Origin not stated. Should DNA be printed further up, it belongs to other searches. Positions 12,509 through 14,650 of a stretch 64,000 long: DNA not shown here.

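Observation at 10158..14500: feoAB followed by an 8-heme c-type cytochrome lipoprotein with a HEAT-repeat tail; AT-rich perfect palindrome over the feoA promoter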

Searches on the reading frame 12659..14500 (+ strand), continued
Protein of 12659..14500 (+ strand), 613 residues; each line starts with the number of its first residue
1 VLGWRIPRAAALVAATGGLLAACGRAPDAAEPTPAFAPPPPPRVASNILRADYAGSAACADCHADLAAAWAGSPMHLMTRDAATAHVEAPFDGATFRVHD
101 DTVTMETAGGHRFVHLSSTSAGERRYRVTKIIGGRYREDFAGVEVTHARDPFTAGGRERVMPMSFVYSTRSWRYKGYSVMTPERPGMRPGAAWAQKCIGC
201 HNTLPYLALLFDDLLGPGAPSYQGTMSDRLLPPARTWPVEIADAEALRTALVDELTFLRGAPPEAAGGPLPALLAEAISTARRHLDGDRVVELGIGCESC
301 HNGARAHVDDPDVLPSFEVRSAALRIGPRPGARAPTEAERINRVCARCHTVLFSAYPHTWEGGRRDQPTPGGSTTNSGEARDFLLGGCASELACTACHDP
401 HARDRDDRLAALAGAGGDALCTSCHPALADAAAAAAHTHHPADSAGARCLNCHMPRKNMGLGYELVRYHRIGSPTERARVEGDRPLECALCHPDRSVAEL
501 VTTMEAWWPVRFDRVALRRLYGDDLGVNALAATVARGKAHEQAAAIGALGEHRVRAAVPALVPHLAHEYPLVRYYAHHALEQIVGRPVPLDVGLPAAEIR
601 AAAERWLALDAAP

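Call 55: search_solved_structures(query=A3, max_evalue=1, show_alignments=1)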
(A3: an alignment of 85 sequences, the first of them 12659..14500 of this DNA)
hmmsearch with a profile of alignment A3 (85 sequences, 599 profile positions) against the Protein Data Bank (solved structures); distinct sequences matched with E-value up to 1: 28.
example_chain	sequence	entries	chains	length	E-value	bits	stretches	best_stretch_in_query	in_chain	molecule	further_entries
9sah_A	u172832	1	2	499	1.7e-14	56.4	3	507-581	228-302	E4-NB2 synthetic fusion protein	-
4zv6_A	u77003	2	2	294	2e-11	46.3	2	503-571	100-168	AlphaRep-7 | alpha-Rep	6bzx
4xl5_C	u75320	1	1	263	2.1e-10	43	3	481-571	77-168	bGFP-A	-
6fsq_A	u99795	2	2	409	4.1e-10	42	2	495-572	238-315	alphaRep A3_bGFPD | A3_bGFPD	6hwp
6ft5_A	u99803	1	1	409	7.4e-09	37.8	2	480-581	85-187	alphaRep A3_A3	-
6gwc_C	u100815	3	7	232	1e-08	37.4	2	506-572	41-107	iE5 ALPHAREP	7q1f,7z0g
8aw4_A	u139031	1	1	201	4.8e-06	28.6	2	511-581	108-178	ALPHAREP bB-E3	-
6gx7_E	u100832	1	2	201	7.1e-06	28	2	482-581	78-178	iiiA5 ALPHAREP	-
9t1m_A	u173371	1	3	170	2.6e-05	26.1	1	480-581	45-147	Alpha Rep E4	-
6i5b_A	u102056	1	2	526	4.3e-05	25.4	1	39-72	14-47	Uncharacterized protein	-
5ze8_A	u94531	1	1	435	8e-05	24.5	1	404-446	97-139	cytochrome c552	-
9rhz_A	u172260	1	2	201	0.00019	23.2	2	479-572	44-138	ALPHAREP bE5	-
6g4j_B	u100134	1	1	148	0.00022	23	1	494-581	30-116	alphaREP bE8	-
6gwd_G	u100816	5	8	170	0.00031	22.6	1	479-581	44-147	iiH5 ALPHAREP | iih5 Alpha Repeating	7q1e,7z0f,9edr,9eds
3ltj_A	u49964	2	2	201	0.00038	22.3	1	479-581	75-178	AlphaRep-4 | bA3-2: binder of A3 protein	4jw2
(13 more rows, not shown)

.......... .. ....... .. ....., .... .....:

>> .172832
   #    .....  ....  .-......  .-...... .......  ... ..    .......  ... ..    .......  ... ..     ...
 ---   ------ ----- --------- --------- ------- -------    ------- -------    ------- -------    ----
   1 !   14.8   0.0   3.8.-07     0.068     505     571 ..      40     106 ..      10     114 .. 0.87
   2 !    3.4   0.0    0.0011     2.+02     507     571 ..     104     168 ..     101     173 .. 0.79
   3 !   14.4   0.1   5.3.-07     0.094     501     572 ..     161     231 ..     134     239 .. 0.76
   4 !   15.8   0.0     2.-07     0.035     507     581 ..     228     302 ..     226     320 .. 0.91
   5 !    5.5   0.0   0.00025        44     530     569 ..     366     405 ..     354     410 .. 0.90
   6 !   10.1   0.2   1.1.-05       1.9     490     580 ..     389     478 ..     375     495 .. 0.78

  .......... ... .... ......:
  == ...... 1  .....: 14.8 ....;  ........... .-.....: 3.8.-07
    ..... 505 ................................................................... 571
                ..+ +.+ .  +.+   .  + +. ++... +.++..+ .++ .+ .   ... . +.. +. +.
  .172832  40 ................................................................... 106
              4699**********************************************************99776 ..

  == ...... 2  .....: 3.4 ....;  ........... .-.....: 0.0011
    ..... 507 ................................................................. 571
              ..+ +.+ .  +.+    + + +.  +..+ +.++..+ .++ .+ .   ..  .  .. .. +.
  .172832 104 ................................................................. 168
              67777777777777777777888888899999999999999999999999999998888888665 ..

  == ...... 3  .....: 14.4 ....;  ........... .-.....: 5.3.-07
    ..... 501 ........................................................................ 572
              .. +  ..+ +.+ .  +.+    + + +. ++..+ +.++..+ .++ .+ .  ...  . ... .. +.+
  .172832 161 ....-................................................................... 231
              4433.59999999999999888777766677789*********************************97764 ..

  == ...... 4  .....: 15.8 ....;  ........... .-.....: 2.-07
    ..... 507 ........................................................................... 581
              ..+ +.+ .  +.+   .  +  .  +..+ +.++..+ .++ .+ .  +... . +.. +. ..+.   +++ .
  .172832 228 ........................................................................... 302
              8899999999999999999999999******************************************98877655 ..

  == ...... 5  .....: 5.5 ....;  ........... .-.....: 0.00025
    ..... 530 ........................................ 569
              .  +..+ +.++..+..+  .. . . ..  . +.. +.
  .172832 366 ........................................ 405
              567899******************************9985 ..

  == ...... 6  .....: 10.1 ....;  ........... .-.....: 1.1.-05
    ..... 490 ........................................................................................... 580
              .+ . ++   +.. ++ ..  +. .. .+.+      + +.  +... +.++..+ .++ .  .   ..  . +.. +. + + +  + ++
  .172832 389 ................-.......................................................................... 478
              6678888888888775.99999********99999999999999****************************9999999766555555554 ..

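Call 68: list_cluster_members(proteins=[P0001, P0121])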
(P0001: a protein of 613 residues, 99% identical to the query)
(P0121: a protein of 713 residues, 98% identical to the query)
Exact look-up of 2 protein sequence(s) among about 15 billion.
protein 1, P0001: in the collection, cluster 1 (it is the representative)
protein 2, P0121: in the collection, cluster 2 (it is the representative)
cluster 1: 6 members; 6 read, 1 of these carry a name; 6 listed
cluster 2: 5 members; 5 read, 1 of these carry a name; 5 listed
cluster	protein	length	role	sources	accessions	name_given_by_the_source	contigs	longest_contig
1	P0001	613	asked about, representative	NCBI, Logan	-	-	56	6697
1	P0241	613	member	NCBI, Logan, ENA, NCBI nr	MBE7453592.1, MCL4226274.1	MAG: hypothetical protein HS111_33435 [Kofleriaceae bacterium] | hypothetical protein [Kofleriaceae bacterium]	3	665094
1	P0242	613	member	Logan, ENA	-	-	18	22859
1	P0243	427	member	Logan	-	-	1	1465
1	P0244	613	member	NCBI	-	-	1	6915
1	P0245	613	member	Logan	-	-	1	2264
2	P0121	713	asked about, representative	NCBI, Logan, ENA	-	-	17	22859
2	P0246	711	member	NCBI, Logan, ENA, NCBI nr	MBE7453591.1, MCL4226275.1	MAG: ferrous iron transport protein B [Kofleriaceae bacterium] | ferrous iron transport protein B [Kofleriaceae bacterium]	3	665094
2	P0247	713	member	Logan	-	-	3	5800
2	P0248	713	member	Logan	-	-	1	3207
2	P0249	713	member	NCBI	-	-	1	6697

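Call 72: search_solved_structures(query=window:12659-14500:+, max_evalue=0.02, show_alignments=1)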
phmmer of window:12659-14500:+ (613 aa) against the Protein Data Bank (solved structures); distinct sequences matched with E-value up to 0.02: 2.
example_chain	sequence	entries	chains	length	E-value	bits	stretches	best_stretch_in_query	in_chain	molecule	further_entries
6i5b_A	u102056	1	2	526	0.01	17.8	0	444-558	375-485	Uncharacterized protein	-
6gwc_C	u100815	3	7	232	0.018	17.1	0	519-583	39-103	iE5 ALPHAREP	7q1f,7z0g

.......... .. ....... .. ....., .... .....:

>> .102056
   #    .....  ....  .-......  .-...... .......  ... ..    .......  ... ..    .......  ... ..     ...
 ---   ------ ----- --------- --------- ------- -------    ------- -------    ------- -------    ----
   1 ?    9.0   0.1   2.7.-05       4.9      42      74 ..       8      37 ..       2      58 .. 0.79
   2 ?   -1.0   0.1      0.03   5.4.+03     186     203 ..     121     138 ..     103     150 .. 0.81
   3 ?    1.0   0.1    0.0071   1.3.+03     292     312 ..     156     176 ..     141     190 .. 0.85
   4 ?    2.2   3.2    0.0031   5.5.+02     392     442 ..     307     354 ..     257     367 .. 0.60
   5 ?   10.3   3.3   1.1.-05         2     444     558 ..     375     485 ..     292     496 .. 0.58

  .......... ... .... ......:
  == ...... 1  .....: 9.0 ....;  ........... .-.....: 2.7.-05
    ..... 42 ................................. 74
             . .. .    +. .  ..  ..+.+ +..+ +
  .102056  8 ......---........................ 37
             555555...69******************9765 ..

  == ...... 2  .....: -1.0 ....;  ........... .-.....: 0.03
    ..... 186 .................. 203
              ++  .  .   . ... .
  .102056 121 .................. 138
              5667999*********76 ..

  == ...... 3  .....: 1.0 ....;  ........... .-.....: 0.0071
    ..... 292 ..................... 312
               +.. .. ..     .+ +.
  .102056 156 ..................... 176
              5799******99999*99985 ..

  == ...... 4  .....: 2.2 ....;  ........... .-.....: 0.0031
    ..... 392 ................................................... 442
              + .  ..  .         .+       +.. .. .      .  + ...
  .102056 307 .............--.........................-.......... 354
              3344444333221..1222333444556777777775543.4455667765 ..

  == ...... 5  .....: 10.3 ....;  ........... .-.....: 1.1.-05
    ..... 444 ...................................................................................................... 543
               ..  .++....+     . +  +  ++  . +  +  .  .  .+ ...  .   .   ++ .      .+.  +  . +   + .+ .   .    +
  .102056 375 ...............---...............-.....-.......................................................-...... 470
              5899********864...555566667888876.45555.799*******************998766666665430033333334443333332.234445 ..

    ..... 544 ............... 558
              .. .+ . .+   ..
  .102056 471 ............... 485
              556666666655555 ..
